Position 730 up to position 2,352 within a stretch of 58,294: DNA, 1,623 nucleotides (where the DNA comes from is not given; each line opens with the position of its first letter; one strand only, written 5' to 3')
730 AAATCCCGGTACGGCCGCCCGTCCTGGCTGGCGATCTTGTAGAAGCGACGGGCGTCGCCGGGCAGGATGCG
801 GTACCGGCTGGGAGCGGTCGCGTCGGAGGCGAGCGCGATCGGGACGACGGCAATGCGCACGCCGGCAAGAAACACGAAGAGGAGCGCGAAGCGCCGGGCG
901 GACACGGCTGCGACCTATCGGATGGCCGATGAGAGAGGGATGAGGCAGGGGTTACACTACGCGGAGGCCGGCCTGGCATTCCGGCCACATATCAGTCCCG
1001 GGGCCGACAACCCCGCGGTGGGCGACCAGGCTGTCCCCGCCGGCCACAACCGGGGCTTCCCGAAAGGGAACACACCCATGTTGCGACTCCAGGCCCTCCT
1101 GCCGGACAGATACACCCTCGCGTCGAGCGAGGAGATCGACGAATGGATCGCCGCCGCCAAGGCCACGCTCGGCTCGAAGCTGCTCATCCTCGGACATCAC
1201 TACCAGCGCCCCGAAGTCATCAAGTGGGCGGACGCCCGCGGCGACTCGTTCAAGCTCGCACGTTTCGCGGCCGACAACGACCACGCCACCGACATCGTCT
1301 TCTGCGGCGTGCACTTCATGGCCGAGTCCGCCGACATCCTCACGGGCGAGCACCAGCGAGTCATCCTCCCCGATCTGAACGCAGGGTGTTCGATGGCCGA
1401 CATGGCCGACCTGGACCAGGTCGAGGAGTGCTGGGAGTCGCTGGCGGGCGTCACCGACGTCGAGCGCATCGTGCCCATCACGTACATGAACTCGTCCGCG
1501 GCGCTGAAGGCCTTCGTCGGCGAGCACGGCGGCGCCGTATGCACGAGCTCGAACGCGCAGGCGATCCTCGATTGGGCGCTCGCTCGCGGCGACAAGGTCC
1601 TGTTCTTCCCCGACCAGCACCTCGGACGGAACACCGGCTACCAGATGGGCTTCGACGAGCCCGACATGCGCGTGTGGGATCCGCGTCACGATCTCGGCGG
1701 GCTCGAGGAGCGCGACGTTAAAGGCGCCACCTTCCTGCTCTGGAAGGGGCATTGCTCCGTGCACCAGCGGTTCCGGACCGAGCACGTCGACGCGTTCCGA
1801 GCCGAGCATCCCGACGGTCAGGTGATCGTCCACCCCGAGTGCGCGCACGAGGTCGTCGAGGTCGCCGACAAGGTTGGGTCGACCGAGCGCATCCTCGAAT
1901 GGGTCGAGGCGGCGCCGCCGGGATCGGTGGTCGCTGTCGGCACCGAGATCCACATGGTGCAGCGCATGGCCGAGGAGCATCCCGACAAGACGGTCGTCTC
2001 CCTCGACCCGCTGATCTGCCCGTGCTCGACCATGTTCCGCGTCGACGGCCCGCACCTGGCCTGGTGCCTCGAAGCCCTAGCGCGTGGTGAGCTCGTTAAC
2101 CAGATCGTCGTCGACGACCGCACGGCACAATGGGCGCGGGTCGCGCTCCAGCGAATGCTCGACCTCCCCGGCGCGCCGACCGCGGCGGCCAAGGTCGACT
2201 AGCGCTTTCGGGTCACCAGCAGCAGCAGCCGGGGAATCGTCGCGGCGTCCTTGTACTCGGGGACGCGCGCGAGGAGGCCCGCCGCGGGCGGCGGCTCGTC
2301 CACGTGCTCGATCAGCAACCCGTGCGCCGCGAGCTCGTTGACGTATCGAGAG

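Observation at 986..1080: Tandem bulged stem-loops carrying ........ directly upstream of nadA: candidate class-I NAD+ riboswitch in an actinobacterial-type genome context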

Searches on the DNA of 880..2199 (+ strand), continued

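Call 44: search_with_rna_model(model_id=R1, sources=[L081, L082, L083, L084, L085, L086, L087, L088, L089, L090, L091, L092, L093, L094, L095, L096, L097, L098, L099, L100, L101, L102, L103, L104, L105, L106, L107, L108, L109, L110, L111, L112, L113, L114, L115, L116, L117, L118, L119, L120, L121, L122, L123, L124, L125, L126, L127, L128, L129, L130, L131, L132, L133, L134, L135, L136, L137, L138, L139, L140, L141, L142, L143, L144, L145, L146, L147, L148, L149, L150, L151, L152, L153, L154, L155, L156, L157, L158, L159, L160], max_evalue=0.01, make_alignment=true)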
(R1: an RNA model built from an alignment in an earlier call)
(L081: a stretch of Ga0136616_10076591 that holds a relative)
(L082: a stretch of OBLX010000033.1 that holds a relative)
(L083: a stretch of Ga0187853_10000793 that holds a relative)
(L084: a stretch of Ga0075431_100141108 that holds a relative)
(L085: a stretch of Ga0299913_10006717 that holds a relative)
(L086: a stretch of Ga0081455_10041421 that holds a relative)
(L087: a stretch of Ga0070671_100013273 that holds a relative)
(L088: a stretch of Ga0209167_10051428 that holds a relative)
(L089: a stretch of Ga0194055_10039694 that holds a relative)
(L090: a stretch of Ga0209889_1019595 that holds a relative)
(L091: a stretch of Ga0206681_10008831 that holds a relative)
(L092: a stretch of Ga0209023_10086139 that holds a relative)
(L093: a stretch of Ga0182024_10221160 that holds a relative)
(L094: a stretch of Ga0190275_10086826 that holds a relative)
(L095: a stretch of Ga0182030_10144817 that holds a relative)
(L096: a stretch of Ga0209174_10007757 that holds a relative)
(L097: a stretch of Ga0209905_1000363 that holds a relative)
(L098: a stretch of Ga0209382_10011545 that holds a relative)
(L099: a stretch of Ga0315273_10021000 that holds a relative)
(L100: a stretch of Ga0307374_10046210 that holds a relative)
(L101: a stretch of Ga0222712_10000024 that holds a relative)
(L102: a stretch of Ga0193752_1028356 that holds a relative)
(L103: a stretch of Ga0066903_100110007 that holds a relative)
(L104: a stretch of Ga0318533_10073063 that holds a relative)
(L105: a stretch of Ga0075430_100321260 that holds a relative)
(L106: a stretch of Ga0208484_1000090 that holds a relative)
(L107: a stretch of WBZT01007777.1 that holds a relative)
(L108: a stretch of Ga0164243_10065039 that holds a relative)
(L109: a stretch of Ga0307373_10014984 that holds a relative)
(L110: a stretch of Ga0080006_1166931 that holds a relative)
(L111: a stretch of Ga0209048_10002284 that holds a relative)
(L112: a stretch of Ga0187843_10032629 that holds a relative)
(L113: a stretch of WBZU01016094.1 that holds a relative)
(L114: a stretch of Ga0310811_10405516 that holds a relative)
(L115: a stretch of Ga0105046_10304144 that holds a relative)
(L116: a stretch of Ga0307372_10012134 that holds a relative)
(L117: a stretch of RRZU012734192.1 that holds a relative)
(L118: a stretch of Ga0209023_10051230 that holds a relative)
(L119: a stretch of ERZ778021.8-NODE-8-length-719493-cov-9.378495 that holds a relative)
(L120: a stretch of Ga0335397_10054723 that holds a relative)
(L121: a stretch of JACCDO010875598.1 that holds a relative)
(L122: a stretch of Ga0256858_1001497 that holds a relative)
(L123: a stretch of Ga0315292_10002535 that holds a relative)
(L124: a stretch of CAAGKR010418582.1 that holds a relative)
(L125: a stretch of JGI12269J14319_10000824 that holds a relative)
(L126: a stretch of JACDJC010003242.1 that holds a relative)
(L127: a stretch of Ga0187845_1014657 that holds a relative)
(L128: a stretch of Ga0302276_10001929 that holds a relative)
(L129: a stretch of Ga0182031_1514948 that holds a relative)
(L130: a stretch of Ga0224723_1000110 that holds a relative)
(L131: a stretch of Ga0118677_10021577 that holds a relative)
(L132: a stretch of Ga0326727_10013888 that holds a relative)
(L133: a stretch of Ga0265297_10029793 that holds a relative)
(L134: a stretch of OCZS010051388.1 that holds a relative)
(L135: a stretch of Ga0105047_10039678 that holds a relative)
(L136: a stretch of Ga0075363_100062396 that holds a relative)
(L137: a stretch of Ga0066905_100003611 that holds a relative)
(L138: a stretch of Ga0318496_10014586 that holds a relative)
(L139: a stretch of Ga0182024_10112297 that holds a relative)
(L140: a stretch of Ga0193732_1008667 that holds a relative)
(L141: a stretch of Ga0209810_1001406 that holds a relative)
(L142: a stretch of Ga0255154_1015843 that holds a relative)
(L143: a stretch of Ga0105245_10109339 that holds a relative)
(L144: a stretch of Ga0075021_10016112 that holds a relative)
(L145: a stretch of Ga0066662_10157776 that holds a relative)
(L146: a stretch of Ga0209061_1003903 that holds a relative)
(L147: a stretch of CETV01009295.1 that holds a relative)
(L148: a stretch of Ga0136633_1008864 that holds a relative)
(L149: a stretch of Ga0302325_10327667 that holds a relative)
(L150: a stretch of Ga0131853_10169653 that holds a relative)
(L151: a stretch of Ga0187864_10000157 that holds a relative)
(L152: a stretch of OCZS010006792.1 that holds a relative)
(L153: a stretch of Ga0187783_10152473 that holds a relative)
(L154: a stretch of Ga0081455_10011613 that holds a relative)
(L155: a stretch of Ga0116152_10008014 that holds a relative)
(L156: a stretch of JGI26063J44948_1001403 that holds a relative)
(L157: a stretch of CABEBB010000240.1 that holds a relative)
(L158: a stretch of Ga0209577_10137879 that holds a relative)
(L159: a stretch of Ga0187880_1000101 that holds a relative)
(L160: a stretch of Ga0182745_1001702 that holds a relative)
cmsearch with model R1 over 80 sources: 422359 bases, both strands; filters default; matches with E-value up to 0.01: 66.
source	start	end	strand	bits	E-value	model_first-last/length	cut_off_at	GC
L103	2898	2961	-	89.6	3.3e-18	1-64/64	no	0.75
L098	2615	2678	+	89.5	3.5e-18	1-64/64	no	0.8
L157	7718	7782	-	89.5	3.5e-18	1-64/64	no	0.78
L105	1204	1267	+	88.7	5.5e-18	1-64/64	no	0.8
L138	2401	2465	+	87.7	9.6e-18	1-64/64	no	0.77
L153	489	553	+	86.2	2.2e-17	1-64/64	no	0.78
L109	5853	5917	+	85.8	2.8e-17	1-64/64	no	0.71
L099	3892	3955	-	85.3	3.6e-17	1-64/64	no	0.81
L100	2833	2897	+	83.5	9.5e-17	1-64/64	no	0.71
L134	78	142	+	83.1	1.2e-16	1-64/64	no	0.74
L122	391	454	+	82.7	1.5e-16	1-64/64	no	0.72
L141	7482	7546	-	82.3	1.8e-16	1-64/64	no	0.71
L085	1047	1111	-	82.1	2.1e-16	1-64/64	no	0.77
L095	16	81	+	81.8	2.5e-16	1-64/64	no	0.79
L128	4876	4941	-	81.8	2.5e-16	1-64/64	no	0.79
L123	9139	9203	+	81.3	3.3e-16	1-64/64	no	0.72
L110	9444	9507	+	80.9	4.2e-16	1-64/64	no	0.77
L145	279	344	+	80.7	4.5e-16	1-64/64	no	0.74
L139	506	570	+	80.5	5.2e-16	1-64/64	no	0.8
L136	1921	1983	-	80.3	5.8e-16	1-64/64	no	0.79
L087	3173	3236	+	79.2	1.1e-15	1-64/64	no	0.7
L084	17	82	-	77.2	3.3e-15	1-64/64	no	0.7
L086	3254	3319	+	77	3.5e-15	1-64/64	no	0.7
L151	1262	1327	+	76.9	3.7e-15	1-64/64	no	0.73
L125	3612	3675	+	76.7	4.3e-15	1-64/64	no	0.73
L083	2368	2431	-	75.7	7.1e-15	1-64/64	no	0.77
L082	4952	5016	+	75.4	8.5e-15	1-64/64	no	0.74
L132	146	211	-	75.4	8.6e-15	1-64/64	no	0.74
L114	571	635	+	74.4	1.5e-14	1-64/64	no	0.74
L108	997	1061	-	74.4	1.5e-14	1-64/64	no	0.71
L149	2189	2252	-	74.3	1.6e-14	1-64/64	no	0.69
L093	2243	2306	-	73.5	2.5e-14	1-64/64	no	0.69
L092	2045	2110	-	73.5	2.5e-14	1-64/64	no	0.7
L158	1670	1735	-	73.1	3e-14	1-64/64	no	0.68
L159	7869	7934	+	72.8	3.6e-14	1-64/64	no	0.76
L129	437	501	+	72.8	3.7e-14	1-64/64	no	0.78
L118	473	538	+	72.7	3.8e-14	1-64/64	no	0.71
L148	3219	3281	+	72.7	3.8e-14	1-64/64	no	0.68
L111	345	410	-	71.7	6.9e-14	1-64/64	no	0.74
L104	375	438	+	71.6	7.1e-14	1-64/64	no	0.67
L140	1070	1134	+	71.1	9.4e-14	1-64/64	no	0.68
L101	869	934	+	70.5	1.3e-13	1-64/64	no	0.71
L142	1483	1548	-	70.5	1.3e-13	1-64/64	no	0.71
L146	1079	1144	-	69.7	2e-13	1-64/64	no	0.71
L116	8135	8198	+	69.3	2.5e-13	1-64/64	no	0.73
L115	1357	1418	-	69.2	2.6e-13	1-64/64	no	0.74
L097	192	257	-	69.2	2.7e-13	1-64/64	no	0.68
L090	953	1019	+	68.5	4e-13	1-64/64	no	0.73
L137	336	402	+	68.5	4e-13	1-64/64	no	0.73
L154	8767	8833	+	68.5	4e-13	1-64/64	no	0.73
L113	2825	2889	-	67.8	5.9e-13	1-64/64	no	0.71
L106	6299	6364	+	65.2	2.4e-12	1-64/64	no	0.74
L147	7223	7288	+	64.6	3.5e-12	1-64/64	no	0.71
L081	1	55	-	64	4.8e-12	1-55/64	3'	0.73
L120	2936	3001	+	63.8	5.4e-12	1-64/64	no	0.64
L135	5064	5129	-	63.8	5.4e-12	1-64/64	no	0.64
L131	3804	3869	+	62.7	1e-11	1-64/64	no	0.65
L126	8196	8261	-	62.1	1.4e-11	1-64/64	no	0.65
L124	1216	1280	-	60.3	3.8e-11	1-64/64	no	0.74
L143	16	80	-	55.9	4.3e-10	1-64/64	no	0.72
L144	1268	1332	-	55.2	6.4e-10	1-64/64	no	0.75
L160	4280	4343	+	55.1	6.7e-10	1-64/64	no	0.73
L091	1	60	-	53.9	1.3e-09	1-58/64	3'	0.72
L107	3083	3150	-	53.2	1.9e-09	1-64/64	no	0.66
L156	4178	4243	+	52.1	3.7e-09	1-64/64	no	0.68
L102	2528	2585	-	45.4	1.5e-07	10-64/64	5'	0.69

Alignment A5: 66 matches aligned to the model, 73 columns, each read 5' to 3' on its own strand. Consensus structure (alignment columns), stored with it:
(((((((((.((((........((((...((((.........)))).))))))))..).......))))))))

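Call 51: search_rna_families(source=L047, start=2870, end=3010, threshold=evalue, max_evalue=10, show_alignments=2)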
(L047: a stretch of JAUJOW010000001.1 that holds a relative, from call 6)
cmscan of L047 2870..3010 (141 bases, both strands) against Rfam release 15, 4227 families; matches with E-value up to 10: 3.
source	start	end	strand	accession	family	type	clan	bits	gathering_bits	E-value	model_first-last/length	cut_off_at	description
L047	2922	2964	+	RF03013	nadA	Gene; sRNA;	-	16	37.5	0.24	1-62/62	no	nadA riboswitch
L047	2870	2926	-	RF02808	PyrR210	Gene; snRNA; snoRNA; HACA-box;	-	15.6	59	0.52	1-59/59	no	Pyrobaculum sRNA 210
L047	2870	2924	-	RF01056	Magnesium-II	Cis-reg; riboswitch;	-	13.4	40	1.5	1-55/115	3'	Magnesium riboswitch aptamer (Magnesium responsive RNA element)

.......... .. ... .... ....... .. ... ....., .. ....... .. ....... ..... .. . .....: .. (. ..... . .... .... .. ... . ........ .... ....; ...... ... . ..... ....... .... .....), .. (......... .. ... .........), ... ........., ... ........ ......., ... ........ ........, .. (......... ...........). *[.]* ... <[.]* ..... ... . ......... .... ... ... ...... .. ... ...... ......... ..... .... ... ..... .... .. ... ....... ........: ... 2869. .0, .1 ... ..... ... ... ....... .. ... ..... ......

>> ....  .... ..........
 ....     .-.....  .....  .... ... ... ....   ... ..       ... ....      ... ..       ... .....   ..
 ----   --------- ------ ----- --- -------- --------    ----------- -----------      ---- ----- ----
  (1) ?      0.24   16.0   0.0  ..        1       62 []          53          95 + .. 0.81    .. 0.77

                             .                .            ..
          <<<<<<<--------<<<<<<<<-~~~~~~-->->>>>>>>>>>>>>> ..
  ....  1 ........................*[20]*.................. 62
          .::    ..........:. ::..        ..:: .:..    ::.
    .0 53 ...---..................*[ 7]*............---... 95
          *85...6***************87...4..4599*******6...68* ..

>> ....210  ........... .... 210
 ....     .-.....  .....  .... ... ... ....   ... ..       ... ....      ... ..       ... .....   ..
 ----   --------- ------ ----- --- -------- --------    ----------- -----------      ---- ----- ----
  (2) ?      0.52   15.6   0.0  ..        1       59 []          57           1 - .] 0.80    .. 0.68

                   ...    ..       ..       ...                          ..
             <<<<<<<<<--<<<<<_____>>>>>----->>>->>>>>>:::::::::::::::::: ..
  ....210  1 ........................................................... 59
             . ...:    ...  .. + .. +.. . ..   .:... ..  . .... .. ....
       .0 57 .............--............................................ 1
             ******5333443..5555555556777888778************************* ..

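Call 52: search_rna_families(source=L040, start=2870, end=3010, threshold=evalue, max_evalue=10, show_alignments=2)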
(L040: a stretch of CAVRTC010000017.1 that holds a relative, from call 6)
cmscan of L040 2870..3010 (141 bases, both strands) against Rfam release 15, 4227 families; matches with E-value up to 10: 4.
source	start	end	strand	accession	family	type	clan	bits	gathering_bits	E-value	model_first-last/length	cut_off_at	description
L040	2924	2966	+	RF03013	nadA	Gene; sRNA;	-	19.5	37.5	0.022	1-62/62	no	nadA riboswitch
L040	2901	2960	-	RF03144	eL15-Euryarchaeota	Cis-reg; leader;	-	13.1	33.7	4.5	1-48/48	no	eL15-Euryarchaeota ribosomal protein leader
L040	2918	2942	+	RF02673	scr4677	Gene; sRNA;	-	6.7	41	5.7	188-212/246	no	Streptomyces sRNA 4677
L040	2870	2995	-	RF02250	Six3os1_5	Gene; lncRNA;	-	6.4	50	2.9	1-144/272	3'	Six3os1 conserved region 5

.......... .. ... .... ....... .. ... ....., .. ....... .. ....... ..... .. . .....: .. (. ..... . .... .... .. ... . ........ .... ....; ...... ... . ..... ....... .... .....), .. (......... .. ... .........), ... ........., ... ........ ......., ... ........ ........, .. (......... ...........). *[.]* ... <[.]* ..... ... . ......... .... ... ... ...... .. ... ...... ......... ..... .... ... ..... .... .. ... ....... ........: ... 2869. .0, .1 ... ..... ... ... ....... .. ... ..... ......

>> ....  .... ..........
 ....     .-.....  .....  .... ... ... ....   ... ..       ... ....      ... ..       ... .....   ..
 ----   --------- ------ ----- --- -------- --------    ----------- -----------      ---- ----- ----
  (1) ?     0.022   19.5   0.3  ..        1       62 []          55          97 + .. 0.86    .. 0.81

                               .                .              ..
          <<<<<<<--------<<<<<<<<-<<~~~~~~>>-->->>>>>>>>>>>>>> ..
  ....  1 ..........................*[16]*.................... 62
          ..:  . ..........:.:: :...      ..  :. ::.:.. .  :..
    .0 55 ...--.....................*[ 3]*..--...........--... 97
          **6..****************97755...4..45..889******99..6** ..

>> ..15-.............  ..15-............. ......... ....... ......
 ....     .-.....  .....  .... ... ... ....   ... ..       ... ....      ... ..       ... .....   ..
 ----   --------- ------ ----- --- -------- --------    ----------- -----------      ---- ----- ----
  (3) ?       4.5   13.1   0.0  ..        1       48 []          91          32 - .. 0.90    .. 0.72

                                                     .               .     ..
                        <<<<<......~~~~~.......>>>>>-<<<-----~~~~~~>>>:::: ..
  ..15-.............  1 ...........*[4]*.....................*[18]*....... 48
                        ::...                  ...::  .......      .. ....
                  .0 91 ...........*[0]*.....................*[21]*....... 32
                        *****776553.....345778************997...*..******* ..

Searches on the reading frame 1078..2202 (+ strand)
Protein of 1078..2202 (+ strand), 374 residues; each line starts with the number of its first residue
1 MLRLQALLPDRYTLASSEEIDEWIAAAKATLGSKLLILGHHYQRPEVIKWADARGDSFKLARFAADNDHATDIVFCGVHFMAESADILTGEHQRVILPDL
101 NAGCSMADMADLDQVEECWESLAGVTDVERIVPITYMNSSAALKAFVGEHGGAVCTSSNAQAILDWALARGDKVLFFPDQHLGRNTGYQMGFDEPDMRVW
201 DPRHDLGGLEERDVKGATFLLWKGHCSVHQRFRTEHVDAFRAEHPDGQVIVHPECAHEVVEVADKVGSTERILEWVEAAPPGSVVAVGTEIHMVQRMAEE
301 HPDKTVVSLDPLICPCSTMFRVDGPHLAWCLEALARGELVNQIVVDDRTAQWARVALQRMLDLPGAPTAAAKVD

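Call 5: search_protein_families(library=pfam, proteins=[window:1078-2202:+])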
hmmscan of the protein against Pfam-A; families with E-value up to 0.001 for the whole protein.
window:1078-2202:+ (374 aa): 1 family
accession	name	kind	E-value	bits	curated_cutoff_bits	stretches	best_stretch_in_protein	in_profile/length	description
PF02445.21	NadA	-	8.5e-98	327.5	27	1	27-362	6-295/295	Quinolinate synthetase A protein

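Call 6: find_related_loci(query=window:1078-2199:+, collection=genome_contigs, flank=3000)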
Query window:1078-2199:+ (374 aa) in genome_contigs; peptide patterns used: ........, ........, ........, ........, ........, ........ (x = any residue, [..] = any of these).
599 stretches matched a pattern (row limit reached: there are more); 579 encode a relative of the query (tblastn E <= 1e-3); the best 80 are kept; 80 distinct loci.
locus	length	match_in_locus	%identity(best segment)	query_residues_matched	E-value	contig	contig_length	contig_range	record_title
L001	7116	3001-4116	95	1-372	0e+0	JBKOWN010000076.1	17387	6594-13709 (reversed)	MAG: Actinomycetota bacterium isolate GM_EKS_MAG_00015 GM_EKS_000000927157, whole genome shotgun sequence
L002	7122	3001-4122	95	1-374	0e+0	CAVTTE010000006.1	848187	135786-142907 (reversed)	MAG: uncultured Actinomycetes bacterium isolate MFD05176.bin.2.14 genome assembly, contig: contig_16843, whole genome sh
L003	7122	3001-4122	91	1-374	0e+0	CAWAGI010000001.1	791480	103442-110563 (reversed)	MAG: uncultured Actinomycetes bacterium isolate MFD04944.bin.2.34 genome assembly, contig: contig_10285, whole genome sh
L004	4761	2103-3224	90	1-374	0e+0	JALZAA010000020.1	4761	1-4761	MAG: Actinomycetota bacterium isolate KAP bin79 SD1490-92_k127_856817, whole genome shotgun sequence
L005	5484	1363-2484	89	1-374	0e+0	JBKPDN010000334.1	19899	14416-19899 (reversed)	MAG: Actinomycetota bacterium isolate GB_EKS_MAG_00023 GB_EKS_000001540564, whole genome shotgun sequence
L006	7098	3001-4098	85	1-366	0e+0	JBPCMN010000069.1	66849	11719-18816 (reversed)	MAG: Acidimicrobiia bacterium isolate TH_ant_mag_105 S1Ck127_348850_flag_1_multi_23.8100_len_66849, whole genome shotgun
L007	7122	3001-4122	82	1-374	0e+0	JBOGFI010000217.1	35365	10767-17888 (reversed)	MAG: Acidimicrobiia bacterium isolate M3-S_metawrap_bin.36 k127_640482, whole genome shotgun sequence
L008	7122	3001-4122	80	1-373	0e+0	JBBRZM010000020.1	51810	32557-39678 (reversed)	MAG: Acidimicrobiia bacterium isolate metawrap_la5_47 metawrap_la5_47_K_273036_L_51810_cov_29.8244, whole genome shotgun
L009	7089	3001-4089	82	1-363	0e+0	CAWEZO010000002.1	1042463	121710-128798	MAG: uncultured Actinomycetes bacterium isolate MFD05942.bin.2.272 genome assembly, contig: contig_10678, whole genome s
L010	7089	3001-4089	81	1-363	0e+0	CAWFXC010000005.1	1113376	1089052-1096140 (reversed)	MAG: uncultured Actinomycetes bacterium isolate MFD06714.bin.1.229 genome assembly, contig: contig_9580, whole genome sh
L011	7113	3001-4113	81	1-363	0e+0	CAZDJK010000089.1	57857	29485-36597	MAG TPA_asm: uncultured Bifidobacteriaceae bacterium isolate binchicken_co279_24 genome assembly, contig: k141_3596164,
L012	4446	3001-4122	78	1-374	0e+0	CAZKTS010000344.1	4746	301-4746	MAG TPA_asm: uncultured Bifidobacteriaceae bacterium isolate binchicken_co200_78 genome assembly, contig: k141_471874, w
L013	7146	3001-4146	77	1-363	0e+0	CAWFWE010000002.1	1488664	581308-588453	MAG: uncultured Actinomycetes bacterium isolate MFD04944.bin.2.69 genome assembly, contig: contig_21982, whole genome sh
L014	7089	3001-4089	80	1-363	0e+0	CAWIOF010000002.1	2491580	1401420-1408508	MAG: uncultured Actinomycetes bacterium isolate MFD05442.bin.2.274 genome assembly, contig: contig_3506, whole genome sh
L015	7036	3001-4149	77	1-363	0e+0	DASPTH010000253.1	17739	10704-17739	MAG TPA_asm: Acidimicrobiia bacterium isolate SMAG_U12272 k141_1227415, whole genome shotgun sequence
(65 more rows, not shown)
